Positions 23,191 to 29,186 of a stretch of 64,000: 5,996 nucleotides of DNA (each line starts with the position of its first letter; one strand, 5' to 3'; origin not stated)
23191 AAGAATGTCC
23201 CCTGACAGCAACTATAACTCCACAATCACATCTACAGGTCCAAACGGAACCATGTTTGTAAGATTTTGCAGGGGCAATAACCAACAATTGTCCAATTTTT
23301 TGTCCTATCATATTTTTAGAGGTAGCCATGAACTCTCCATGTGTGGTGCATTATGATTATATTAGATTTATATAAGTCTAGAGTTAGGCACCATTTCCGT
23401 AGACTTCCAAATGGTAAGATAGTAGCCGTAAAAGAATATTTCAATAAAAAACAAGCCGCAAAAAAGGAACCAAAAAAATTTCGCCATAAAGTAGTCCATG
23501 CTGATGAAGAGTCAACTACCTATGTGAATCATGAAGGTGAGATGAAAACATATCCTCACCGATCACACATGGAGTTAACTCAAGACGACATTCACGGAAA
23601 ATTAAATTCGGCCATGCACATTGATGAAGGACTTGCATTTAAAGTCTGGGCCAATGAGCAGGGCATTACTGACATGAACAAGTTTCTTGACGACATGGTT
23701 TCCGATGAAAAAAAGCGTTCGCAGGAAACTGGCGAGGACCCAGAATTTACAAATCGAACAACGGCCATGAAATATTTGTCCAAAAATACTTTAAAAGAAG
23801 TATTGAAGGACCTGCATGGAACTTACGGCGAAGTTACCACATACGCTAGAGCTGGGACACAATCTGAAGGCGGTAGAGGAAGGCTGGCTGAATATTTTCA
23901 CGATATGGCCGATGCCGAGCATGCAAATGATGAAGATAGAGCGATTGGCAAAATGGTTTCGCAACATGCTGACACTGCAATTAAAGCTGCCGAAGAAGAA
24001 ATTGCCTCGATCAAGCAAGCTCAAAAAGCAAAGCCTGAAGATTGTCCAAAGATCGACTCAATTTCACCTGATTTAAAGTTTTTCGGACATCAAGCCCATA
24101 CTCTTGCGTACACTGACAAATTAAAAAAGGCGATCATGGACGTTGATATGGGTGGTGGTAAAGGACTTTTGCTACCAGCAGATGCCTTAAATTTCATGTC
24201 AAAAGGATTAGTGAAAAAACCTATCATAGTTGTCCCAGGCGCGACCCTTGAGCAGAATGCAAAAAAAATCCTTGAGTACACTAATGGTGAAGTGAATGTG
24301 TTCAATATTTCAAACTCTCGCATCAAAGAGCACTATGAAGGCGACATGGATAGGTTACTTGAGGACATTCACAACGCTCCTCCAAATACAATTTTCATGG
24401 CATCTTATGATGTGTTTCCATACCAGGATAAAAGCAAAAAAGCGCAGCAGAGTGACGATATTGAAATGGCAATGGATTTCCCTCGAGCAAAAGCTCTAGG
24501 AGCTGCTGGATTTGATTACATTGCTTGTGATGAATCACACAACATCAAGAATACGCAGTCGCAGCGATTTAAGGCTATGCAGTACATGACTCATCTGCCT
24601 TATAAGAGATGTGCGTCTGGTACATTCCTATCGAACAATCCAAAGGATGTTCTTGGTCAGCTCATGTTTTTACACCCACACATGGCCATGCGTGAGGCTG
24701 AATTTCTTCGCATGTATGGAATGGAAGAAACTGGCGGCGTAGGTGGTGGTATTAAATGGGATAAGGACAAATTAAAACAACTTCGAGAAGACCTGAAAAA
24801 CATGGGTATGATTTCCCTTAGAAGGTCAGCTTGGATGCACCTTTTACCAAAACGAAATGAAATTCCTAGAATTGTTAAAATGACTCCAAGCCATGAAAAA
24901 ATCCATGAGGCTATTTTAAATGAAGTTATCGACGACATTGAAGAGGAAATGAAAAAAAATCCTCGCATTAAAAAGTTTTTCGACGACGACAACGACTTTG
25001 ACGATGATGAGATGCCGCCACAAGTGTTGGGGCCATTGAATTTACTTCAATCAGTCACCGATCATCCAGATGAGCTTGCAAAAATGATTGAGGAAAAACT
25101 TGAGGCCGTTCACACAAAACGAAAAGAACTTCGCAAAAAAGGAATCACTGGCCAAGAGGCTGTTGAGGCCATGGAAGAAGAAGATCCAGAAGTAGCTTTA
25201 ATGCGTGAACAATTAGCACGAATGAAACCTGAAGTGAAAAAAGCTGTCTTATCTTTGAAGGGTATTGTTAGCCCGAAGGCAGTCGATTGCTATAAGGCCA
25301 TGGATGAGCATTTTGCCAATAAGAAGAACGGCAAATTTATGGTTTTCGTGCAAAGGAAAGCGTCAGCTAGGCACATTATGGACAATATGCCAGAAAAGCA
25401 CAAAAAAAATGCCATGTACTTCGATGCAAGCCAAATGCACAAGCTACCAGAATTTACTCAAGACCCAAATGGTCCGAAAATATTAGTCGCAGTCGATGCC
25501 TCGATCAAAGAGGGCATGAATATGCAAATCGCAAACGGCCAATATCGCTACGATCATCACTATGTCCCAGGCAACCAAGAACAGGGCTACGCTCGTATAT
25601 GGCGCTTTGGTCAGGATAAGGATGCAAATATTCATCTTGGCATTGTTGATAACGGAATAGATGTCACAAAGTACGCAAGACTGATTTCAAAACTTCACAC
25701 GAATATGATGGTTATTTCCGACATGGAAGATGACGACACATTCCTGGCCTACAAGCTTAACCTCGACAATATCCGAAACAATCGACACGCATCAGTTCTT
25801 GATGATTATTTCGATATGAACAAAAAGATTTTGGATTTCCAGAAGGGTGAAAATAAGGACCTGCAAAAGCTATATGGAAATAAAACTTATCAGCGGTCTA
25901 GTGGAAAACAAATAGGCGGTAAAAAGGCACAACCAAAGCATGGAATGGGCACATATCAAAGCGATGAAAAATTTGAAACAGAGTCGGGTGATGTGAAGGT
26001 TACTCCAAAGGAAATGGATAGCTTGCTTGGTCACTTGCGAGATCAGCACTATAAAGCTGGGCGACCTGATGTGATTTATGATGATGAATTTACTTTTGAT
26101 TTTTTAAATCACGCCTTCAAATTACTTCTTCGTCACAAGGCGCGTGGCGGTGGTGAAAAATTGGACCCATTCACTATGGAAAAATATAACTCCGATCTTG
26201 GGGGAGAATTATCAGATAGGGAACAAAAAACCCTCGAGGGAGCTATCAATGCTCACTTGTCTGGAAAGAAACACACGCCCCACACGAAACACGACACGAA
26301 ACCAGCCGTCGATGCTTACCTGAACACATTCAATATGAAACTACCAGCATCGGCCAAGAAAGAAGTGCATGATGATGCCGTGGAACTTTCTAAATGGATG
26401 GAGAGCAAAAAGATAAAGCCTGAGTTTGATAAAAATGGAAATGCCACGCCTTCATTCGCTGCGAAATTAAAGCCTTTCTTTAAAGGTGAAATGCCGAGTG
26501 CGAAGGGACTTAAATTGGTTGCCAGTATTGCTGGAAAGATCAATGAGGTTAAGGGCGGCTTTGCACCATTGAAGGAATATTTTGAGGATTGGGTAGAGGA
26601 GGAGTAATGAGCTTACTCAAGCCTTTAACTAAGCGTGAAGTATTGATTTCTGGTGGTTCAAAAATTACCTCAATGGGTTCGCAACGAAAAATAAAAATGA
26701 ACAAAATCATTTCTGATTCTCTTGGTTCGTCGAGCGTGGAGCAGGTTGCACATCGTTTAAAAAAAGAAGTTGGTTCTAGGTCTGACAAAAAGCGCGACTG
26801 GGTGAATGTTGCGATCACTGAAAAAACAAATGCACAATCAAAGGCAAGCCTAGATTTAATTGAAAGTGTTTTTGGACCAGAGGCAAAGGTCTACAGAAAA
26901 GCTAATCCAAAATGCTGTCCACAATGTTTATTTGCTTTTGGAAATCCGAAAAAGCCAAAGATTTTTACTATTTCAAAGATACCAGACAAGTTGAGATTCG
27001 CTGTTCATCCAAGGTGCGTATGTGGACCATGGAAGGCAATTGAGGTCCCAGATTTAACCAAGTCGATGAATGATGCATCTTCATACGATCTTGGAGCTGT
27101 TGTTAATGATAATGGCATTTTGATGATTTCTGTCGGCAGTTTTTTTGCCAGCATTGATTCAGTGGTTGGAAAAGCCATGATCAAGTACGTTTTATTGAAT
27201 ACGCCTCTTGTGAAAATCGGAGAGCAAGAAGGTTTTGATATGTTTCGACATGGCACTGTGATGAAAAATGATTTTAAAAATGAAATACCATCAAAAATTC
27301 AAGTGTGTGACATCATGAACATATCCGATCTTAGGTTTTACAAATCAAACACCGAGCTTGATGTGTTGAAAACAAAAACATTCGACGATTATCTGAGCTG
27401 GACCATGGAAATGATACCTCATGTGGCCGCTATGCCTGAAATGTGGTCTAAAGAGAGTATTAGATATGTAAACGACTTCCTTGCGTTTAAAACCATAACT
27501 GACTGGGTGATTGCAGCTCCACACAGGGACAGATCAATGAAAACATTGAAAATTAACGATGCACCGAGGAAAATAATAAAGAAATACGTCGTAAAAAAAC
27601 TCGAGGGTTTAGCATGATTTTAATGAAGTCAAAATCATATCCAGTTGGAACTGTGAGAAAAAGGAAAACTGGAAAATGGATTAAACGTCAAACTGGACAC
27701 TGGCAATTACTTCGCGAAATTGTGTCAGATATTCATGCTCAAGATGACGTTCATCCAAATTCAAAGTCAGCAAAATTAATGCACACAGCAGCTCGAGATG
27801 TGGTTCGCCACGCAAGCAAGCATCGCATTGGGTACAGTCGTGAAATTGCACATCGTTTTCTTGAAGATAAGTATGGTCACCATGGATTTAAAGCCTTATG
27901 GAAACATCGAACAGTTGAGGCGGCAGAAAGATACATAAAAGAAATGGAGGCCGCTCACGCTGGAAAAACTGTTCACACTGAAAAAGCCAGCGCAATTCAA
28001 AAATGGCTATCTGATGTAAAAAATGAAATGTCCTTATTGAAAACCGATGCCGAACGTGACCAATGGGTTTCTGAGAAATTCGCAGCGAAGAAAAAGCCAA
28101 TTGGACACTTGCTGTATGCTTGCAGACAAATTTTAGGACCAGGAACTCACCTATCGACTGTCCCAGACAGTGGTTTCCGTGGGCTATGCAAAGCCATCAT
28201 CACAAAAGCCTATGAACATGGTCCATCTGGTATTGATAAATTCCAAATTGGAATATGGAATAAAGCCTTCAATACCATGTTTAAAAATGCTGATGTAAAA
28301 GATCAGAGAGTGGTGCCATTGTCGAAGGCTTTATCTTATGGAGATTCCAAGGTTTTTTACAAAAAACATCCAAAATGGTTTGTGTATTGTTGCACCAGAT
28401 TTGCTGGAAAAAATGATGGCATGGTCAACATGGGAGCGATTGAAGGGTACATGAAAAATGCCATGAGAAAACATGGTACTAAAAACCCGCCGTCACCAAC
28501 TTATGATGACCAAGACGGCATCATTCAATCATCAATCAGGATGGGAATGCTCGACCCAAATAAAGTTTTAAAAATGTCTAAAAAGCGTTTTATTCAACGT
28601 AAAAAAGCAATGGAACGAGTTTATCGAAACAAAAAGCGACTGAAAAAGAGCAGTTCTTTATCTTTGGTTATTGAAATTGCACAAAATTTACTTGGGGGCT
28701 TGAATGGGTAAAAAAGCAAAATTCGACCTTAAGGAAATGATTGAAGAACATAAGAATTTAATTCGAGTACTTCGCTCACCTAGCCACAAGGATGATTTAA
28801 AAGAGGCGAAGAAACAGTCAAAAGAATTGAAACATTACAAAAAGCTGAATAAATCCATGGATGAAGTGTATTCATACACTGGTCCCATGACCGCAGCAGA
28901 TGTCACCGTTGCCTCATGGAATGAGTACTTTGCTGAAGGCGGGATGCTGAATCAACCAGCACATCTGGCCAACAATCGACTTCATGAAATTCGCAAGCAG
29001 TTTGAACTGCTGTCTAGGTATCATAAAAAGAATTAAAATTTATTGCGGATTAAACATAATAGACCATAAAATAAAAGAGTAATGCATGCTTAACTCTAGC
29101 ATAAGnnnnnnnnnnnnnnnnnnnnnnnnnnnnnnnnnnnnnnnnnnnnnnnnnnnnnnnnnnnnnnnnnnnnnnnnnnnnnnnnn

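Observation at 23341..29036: SNF2 helicase, MuF-like protein and two basic proteins wedged between the portal and prohead protease genes: candidate capsid-delivered takeover or anti-restriction module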

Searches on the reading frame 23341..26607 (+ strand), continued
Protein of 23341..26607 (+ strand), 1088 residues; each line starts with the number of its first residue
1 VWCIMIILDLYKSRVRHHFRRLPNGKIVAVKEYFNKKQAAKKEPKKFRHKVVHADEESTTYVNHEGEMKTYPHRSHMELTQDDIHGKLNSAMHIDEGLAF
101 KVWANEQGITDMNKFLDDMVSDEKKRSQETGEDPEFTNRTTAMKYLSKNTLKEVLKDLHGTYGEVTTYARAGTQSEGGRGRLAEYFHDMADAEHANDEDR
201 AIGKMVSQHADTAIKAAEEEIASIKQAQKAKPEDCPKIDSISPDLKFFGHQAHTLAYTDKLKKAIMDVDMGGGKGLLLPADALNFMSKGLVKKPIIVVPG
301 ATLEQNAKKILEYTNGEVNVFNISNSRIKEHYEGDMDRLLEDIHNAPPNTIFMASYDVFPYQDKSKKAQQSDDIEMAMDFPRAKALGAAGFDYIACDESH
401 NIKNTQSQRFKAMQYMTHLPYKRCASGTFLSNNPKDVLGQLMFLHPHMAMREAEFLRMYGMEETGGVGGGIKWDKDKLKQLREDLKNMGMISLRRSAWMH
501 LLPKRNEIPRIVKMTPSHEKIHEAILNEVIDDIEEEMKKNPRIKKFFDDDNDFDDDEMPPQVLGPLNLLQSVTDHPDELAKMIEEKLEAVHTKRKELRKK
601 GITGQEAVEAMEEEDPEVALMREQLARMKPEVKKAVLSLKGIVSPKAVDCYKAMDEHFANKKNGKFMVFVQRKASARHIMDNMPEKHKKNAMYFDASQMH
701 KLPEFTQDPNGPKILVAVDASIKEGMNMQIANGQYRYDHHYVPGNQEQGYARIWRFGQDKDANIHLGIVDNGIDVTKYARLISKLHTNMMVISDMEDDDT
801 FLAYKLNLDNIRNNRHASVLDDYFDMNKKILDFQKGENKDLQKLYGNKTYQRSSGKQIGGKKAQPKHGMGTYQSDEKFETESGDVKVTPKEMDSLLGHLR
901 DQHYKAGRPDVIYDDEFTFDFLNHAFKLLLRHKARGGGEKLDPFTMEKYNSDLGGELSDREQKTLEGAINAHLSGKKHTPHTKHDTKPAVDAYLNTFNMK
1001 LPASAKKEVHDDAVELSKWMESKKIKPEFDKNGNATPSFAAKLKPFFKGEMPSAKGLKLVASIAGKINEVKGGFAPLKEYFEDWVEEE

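Call 96: find_encoding_contigs(protein=P0016, flank=10000, max_places=1)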
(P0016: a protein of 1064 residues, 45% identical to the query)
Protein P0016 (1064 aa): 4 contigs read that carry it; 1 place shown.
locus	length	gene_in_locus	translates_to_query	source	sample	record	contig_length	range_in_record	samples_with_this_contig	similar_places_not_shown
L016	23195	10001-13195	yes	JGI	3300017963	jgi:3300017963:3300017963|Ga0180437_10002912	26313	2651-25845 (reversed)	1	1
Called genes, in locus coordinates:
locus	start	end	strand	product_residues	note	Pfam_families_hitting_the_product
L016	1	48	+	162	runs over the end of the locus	-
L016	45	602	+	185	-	-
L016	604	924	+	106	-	PF28055:VVA0879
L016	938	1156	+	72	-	-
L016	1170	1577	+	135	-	PF24729:Acb2_Tad1_hairpin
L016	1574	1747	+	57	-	-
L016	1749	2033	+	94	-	-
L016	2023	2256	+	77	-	-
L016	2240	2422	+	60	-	PF02599:CsrA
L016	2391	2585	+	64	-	-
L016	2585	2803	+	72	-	-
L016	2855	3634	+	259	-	PF00929:RNase_T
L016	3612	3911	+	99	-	-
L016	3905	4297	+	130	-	-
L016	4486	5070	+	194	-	-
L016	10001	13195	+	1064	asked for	PF04851:ResIII (weak), PF00176:SNF2-rel_dom, PF00271:Helicase_C (weak)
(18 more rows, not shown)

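Call 109: find_related_loci(query=A7, collection=viral_contigs, flank=8000)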
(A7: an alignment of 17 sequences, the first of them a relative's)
Query A7 (1084 aa) in viral_contigs; peptide patterns used: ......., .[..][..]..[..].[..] (x = any residue, [..] = any of these).
73 stretches matched a pattern; 14 encode a relative of the query (tblastn E <= 1e-3); 13 distinct loci.
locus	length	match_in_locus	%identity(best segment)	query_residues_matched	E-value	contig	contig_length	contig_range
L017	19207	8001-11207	56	6-1079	0e+0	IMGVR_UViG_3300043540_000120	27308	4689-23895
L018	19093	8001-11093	45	11-1074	0e+0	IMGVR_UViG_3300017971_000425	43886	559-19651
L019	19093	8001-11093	45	11-1074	0e+0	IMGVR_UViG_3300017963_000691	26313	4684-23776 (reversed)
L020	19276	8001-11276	41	6-1078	0e+0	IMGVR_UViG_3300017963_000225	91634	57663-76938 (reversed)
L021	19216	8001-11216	49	4-1079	0e+0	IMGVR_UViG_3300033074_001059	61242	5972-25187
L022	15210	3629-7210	40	6-876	4e-110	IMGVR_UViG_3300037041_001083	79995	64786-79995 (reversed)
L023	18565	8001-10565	41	6-858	0e+0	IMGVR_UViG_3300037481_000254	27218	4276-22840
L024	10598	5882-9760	34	6-965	1e-85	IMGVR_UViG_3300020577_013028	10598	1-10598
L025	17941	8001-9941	30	232-856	5e-79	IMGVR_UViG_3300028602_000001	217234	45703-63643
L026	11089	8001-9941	30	232-856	4e-79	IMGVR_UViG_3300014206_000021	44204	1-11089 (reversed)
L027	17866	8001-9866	31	210-807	1e-77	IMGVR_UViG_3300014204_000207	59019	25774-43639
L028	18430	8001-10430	23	32-794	1e-44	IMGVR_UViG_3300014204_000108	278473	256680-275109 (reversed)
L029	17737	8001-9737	26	246-790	6e-44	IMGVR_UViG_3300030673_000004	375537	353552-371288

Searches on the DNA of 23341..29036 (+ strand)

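Call 6: search_dna_similar(query=window:23341-29036:+, collection=phages, mode=near, max_rows=20)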
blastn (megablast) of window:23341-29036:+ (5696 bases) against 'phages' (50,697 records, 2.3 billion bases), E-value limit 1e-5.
No match.
